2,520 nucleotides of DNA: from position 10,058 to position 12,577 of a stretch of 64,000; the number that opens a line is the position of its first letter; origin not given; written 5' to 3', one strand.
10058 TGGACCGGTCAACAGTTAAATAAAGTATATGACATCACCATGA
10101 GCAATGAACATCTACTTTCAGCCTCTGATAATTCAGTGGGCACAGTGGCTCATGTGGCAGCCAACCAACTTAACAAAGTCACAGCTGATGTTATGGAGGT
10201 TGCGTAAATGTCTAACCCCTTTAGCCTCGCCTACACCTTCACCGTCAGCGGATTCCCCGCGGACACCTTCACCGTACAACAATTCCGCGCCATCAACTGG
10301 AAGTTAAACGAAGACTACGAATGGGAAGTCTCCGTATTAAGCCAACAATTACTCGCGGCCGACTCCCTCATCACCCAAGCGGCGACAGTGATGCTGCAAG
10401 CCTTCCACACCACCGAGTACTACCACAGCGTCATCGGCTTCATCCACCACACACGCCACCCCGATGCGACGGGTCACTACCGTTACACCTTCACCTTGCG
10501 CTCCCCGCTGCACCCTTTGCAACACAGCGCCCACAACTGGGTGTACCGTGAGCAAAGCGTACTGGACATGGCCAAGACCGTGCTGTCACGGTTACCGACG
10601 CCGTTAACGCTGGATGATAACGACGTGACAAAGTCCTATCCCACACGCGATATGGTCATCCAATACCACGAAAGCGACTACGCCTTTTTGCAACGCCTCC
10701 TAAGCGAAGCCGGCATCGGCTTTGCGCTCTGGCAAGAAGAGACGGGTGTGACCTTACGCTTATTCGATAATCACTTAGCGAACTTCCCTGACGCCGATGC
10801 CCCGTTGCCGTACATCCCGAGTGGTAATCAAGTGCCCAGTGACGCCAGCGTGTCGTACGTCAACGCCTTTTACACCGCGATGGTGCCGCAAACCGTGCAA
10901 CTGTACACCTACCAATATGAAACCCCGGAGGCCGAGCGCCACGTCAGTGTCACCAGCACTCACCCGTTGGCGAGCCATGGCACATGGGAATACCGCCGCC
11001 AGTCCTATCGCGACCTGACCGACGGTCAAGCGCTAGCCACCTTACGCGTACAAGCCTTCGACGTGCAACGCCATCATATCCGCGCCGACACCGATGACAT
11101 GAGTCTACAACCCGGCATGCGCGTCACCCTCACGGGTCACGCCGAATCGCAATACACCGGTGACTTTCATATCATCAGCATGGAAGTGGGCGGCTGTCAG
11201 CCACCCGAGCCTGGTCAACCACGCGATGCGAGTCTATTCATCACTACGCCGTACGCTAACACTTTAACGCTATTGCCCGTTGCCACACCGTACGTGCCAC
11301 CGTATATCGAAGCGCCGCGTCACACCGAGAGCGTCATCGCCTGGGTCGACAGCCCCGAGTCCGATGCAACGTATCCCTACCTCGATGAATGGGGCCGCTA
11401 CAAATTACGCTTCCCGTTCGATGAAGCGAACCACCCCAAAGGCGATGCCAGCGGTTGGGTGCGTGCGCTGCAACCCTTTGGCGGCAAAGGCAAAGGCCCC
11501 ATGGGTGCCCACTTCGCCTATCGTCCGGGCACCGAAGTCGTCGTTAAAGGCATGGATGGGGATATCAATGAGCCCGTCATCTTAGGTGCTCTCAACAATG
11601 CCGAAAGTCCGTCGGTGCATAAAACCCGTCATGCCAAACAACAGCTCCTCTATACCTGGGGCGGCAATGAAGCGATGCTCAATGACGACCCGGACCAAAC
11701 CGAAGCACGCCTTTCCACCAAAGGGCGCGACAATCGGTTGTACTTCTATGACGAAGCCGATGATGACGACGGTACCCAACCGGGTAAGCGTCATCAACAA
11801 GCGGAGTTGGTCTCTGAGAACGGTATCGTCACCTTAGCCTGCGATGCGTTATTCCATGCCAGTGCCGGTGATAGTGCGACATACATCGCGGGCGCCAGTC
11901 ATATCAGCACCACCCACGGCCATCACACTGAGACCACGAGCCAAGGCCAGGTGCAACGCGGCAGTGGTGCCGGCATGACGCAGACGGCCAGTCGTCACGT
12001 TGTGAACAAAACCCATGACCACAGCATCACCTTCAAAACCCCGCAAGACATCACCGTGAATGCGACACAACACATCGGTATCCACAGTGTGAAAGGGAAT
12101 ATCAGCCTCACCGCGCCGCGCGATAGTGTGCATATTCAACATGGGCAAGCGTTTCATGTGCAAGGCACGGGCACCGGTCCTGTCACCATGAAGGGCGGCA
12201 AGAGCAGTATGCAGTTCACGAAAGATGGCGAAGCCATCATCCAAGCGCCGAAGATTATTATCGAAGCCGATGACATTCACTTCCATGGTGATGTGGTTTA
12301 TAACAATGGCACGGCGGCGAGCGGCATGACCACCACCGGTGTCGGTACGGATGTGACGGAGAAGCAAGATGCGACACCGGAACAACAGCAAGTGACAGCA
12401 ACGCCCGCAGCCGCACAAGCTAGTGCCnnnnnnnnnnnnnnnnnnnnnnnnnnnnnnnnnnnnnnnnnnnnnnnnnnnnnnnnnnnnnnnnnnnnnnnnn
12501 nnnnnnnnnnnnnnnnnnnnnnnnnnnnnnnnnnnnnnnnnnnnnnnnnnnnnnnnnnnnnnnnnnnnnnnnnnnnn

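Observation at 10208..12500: Sharp compositional mosaic inside vgrG: a GC-rich core versus AT-rich flanks and toxin domain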

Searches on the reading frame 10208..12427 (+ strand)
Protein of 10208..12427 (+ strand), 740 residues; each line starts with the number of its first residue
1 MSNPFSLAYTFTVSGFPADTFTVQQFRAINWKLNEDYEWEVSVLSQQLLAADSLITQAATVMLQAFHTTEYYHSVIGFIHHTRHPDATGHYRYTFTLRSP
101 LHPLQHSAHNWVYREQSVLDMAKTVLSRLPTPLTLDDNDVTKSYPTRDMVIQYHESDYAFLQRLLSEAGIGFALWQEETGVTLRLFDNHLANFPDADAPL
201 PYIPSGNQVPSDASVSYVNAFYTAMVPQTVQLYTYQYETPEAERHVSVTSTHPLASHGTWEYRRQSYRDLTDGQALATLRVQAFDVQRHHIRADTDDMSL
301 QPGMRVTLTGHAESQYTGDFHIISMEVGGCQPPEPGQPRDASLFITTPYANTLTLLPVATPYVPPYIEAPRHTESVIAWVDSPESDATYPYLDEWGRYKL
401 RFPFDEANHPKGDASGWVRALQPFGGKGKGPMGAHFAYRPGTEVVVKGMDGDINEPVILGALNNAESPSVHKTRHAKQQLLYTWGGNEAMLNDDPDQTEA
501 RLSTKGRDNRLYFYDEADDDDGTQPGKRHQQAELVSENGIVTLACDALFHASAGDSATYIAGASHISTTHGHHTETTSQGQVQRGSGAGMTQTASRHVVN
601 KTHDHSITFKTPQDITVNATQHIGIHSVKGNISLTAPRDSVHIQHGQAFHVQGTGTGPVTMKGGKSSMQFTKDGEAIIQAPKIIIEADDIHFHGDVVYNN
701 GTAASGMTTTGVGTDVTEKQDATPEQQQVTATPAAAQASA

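Call 9: find_homologous_proteins(query=window:10208-12427:+)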
Query window:10208-12427:+ (740 aa): 26 proteins with E <= 0.001 among 8000 candidates.
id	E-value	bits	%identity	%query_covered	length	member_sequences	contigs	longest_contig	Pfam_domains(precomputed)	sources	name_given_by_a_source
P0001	0.0e+0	1711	100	100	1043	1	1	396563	PF04717.19,PF10720.15,PF05954.18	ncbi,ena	-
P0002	2.8e-67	246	28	94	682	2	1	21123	PF04717.19,PF10106.15,PF05954.18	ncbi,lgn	-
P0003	1.2e-60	224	26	93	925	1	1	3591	PF10106.15,PF05954.18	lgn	-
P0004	4.5e-57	212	27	95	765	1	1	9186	PF04717.19,PF10106.15,PF05954.18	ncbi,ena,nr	ncbi:MAG: type VI secretion system tip protein TssI/VgrG [Alcanivorax sp.]|nr:type VI secretion syst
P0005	3.9e-56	209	25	93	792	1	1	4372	PF04717.19,PF10106.15,PF05954.18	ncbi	-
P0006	1.2e-49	187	29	83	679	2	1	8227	PF04717.19,PF10106.15,PF05954.18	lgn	-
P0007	2.4e-33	134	24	90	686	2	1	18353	PF04717.19,PF10106.15,PF05954.18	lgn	-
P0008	7.0e-31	125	30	55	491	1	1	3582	PF04717.19,PF20093.6,PF05954.18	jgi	jgi:type VI secretion system secreted protein VgrG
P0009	5.2e-29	119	27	68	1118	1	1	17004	PF04717.19,PF05954.18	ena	-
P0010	2.3e-28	117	28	54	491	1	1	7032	PF04717.19,PF20093.6,PF05954.18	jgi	-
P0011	3.3e-27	113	29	52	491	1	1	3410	PF04717.19,PF20093.6,PF05954.18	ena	-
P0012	2.4e-26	110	28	54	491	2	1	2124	PF04717.19,PF20093.6,PF05954.18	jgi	jgi:type VI secretion system secreted protein VgrG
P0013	5.8e-25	106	26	65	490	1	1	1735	PF04717.19,PF20093.6,PF05954.18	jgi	jgi:type VI secretion system secreted protein VgrG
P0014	1.3e-24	105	28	55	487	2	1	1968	PF04717.19,PF20093.6,PF05954.18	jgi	jgi:type VI secretion system secreted protein VgrG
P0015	1.4e-16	78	38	22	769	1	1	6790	PF04717.19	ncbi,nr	ncbi:MAG: phage baseplate assembly protein V, partial [Desulfovibrio sp.]|nr:phage baseplate assembl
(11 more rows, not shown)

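Call 10: find_encoding_contigs(protein=P0001, flank=10000, max_places=6)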
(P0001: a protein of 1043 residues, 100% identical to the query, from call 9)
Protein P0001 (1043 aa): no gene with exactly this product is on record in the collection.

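Call 80: find_encoding_contigs(protein=P0002, flank=8000, max_places=2)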
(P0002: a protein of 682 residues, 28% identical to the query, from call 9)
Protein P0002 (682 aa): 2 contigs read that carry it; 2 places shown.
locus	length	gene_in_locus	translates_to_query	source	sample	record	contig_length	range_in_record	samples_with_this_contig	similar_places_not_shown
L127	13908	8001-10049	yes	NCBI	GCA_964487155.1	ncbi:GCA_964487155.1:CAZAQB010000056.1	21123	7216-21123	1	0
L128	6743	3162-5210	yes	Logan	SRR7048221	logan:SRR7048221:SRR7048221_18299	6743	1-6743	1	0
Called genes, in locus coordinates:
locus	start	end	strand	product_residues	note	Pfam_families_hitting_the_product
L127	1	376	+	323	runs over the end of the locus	PF09867:TagF_N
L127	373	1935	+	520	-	PF06812:ImpA_N, PF16989:T6SS_VasJ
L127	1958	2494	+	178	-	PF05591:T6SS_VipA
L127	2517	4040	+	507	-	PF05943:VipB, PF18945:VipB_2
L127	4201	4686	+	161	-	PF05638:T6SS_HCP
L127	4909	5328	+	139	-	PF04965:GPW_gp25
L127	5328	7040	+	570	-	PF05947:T6SS_TssF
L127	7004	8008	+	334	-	PF06996:T6SS_TssG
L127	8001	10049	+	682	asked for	PF05954:Phage_GPD, PF04717:Phage_base_V, PF10106:DUF2345 (weak)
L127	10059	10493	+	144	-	-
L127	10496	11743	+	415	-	-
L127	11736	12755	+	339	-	PF09937:DUF2169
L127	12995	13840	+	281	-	-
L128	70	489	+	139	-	PF04965:GPW_gp25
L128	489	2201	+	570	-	PF05947:T6SS_TssF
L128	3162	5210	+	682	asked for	PF05954:Phage_GPD, PF04717:Phage_base_V, PF10106:DUF2345 (weak)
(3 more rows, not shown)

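Call 82: find_encoding_contigs(protein=P0004, flank=8000, max_places=1)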
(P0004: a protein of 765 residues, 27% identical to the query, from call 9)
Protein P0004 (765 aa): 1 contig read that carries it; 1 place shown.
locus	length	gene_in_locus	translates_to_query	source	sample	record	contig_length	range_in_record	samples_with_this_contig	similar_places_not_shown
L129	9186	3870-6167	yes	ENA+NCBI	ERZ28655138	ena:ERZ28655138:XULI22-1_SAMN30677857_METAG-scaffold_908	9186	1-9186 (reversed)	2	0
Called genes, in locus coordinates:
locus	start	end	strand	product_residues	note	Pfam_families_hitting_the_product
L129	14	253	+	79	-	PF05947:T6SS_TssF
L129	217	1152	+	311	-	PF06996:T6SS_TssG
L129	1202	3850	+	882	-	PF13191:AAA_16 (faint), PF00004:AAA, PF23569:NBD_SMAX1 (weak), PF17871:AAA_lid_9, PF00004:AAA, PF07724:AAA_2, PF07728:AAA_5, PF10431:ClpB_D2-small, +7 more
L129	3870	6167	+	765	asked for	PF05954:Phage_GPD, PF04717:Phage_base_V (weak), PF10106:DUF2345 (faint)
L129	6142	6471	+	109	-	-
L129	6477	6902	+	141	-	-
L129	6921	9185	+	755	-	PF05954:Phage_GPD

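Call 83: find_encoding_contigs(protein=P0007, flank=8000, max_places=1)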
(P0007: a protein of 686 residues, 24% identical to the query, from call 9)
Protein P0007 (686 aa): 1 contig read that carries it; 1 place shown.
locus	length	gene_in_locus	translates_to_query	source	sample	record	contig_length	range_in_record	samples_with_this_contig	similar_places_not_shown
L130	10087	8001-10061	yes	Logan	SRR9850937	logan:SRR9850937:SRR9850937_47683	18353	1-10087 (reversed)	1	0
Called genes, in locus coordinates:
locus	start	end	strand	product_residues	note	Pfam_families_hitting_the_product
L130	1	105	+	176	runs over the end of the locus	PF05591:T6SS_VipA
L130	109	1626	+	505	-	PF05943:VipB, PF18945:VipB_2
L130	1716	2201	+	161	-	PF05638:T6SS_HCP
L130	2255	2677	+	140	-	PF04965:GPW_gp25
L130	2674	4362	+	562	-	PF05947:T6SS_TssF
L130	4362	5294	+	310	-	PF06996:T6SS_TssG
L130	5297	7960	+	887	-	PF02861:Clp_N, PF23569:NBD_SMAX1, PF00004:AAA, PF17871:AAA_lid_9, PF00004:AAA (weak), PF07724:AAA_2, PF07728:AAA_5, PF10431:ClpB_D2-small, +9 more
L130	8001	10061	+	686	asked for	PF05954:Phage_GPD, PF04717:Phage_base_V, PF10106:DUF2345 (faint)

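Call 84: search_protein_representatives(protein=window:10208-12427:+)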
Query: 740 residues. Proteins with E-value up to 0.001 (for the whole library): 9014; up to 1e-10: 5330; up to 1e-30: 376. The best 150 are listed.
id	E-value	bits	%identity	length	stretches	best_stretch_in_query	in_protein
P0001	0.0e+00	1711.0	100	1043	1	1-740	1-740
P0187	5.0e-78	279.6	94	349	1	594-736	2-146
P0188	8.1e-76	272.3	30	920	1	9-709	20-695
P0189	1.2e-73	265.2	28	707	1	9-703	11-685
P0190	2.3e-73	264.2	30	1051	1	9-703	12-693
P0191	9.5e-72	258.8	28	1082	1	9-728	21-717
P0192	3.0e-71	257.2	29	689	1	8-670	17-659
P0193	7.0e-70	252.7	30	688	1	9-700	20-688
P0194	6.4e-66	239.6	29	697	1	11-695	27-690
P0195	1.1e-65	238.7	26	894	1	24-715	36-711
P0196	2.9e-65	237.4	28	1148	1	9-694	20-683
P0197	1.2e-64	235.3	28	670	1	9-700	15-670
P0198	3.0e-64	234.0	27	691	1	8-697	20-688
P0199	8.3e-63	229.3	27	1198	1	9-709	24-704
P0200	4.1e-62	227.0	26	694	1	10-693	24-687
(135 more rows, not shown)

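Call 87: find_encoding_contigs(protein=P0187, flank=10000, max_places=6)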
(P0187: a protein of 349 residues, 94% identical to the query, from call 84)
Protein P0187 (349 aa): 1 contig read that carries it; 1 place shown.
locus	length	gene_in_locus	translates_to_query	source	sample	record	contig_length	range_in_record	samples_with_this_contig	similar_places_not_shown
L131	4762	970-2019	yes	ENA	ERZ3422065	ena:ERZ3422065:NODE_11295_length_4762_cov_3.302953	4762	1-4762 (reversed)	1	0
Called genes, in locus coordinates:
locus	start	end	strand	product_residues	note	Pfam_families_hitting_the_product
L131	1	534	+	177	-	?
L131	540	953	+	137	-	-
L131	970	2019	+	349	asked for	-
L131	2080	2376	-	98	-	-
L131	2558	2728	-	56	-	-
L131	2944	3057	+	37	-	-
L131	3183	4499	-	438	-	-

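Call 91: search_protein_families(library=pfam, proteins=[L131:1-534:+, L131:540-953:+, L131:1381-2019:+, L131:2080-2376:-, L131:3183-4499:-], max_evalue=0.05)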
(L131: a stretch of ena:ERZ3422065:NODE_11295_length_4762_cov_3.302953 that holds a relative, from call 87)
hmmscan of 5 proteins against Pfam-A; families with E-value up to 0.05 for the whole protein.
L131:1-534:+ (177 aa): 0 families

L131:540-953:+ (137 aa): 0 families

L131:1381-2019:+ (212 aa): 0 families

L131:2080-2376:- (98 aa): 0 families

L131:3183-4499:- (438 aa): 0 families

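Call 94: list_cluster_members(proteins=[P0187, L131:3183-4499:-, L131:540-953:+, L131:2080-2376:-])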
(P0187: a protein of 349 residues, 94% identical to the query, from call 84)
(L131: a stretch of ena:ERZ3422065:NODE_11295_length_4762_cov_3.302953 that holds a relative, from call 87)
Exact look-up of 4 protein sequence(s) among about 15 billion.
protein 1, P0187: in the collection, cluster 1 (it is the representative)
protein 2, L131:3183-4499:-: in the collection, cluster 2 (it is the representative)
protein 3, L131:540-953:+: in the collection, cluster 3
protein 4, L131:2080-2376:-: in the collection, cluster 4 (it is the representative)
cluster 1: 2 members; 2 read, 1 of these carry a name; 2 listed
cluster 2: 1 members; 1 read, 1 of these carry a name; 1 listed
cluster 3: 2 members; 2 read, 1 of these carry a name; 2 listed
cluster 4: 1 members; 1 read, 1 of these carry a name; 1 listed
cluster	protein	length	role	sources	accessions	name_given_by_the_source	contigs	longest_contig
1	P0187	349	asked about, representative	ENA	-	-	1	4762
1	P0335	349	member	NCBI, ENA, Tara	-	strand:+ start:1220 stop:2269 length:1050 start_codon:yes stop_codon:yes ...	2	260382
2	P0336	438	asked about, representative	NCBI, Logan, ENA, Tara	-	strand:- start:3433 stop:4749 length:1317 start_codon:yes stop_codon:yes ...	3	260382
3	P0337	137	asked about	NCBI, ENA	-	-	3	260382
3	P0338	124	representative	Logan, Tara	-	strand:+ start:829 stop:1203 length:375 start_codon:yes stop_codon:yes gene_type:complete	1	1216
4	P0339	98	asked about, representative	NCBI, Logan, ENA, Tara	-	strand:- start:2330 stop:2626 length:297 start_codon:yes stop_codon:yes gene_type:complete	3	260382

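Call 96: find_encoding_contigs(protein=P0335, flank=10000, max_places=4)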
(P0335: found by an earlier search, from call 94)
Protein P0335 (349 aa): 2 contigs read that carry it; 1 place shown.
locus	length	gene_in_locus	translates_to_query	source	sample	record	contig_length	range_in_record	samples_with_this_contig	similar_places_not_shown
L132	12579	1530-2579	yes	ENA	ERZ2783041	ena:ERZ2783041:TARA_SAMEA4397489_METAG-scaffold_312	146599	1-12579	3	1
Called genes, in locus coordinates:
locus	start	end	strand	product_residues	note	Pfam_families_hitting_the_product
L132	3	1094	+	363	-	?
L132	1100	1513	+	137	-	-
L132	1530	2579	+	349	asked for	-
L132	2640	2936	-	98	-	-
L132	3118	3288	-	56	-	-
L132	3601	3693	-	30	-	-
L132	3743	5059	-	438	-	-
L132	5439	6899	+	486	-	PF00854:PTR2, PF07690:MFS_1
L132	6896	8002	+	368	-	PF00899:ThiF, PF00581:Rhodanese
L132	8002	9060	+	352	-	PF01075:Glyco_transf_9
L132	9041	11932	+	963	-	PF03710:GlnE, PF08335:GlnD_UR_UTase, PF03710:GlnE, PF08335:GlnD_UR_UTase (weak)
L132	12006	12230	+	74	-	PF10276:zf-CHCC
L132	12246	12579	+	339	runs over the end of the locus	PF01075:Glyco_transf_9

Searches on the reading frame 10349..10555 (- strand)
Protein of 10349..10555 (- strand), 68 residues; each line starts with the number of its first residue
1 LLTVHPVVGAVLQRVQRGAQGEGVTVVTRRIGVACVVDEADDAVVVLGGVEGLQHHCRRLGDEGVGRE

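Call 45: search_protein_families(library=pfam, proteins=[window:10349-10555:-], max_evalue=0.1)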
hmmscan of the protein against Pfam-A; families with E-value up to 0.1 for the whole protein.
window:10349-10555:- (68 aa): 0 families

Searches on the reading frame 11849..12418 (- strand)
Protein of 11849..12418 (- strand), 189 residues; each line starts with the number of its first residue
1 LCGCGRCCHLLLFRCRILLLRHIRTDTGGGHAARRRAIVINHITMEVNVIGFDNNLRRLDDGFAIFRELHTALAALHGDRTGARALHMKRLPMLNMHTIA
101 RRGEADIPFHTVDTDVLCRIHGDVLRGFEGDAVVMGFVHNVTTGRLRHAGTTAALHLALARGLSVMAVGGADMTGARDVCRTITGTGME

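Call 45: search_protein_families(library=pfam, proteins=[window:11849-12418:-], max_evalue=0.1)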
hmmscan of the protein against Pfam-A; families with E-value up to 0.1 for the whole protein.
window:11849-12418:- (189 aa): 0 families
